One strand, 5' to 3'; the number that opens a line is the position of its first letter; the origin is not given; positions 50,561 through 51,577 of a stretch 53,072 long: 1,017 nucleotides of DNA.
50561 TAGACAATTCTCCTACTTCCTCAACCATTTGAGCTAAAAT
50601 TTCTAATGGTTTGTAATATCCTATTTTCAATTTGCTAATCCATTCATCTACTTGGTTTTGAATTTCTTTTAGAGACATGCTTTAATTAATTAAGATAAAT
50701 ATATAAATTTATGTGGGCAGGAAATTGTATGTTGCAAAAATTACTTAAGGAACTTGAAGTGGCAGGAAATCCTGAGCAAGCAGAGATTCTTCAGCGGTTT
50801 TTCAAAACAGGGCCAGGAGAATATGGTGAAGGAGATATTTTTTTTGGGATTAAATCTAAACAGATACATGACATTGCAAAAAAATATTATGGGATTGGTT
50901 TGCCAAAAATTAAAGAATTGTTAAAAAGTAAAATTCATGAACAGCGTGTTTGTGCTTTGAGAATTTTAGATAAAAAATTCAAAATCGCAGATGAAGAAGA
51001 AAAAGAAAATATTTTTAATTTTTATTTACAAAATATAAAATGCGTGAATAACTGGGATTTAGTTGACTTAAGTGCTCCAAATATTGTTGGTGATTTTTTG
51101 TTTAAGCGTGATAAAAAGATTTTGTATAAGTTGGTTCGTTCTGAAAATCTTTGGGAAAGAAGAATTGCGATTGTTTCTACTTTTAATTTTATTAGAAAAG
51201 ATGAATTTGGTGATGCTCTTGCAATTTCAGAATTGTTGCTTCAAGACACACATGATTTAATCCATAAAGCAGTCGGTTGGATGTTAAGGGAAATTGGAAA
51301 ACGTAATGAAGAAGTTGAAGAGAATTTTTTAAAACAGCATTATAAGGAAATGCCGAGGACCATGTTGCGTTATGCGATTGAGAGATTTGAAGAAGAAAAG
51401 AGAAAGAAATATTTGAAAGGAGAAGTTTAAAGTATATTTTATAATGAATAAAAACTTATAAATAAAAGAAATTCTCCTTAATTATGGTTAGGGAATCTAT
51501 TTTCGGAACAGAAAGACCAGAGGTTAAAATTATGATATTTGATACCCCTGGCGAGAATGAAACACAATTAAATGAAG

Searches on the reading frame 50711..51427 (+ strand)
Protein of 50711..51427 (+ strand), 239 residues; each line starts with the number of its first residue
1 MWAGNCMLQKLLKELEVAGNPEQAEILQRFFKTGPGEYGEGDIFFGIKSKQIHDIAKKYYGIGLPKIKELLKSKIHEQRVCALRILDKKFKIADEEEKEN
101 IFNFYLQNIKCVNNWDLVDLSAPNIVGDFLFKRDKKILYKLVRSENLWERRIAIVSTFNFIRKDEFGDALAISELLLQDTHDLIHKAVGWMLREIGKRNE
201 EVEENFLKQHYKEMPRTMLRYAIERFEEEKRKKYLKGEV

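Call 95: search_protein_families(library=pfam, proteins=[window:50711-51427:+], max_evalue=0.0001)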
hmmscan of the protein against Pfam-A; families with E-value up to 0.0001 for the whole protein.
window:50711-51427:+ (239 aa): 1 family
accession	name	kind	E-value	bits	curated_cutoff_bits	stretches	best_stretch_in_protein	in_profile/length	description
PF08713.17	DNA_alkylation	-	5.8e-65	219.4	21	1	12-226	2-213/213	DNA alkylation repair enzyme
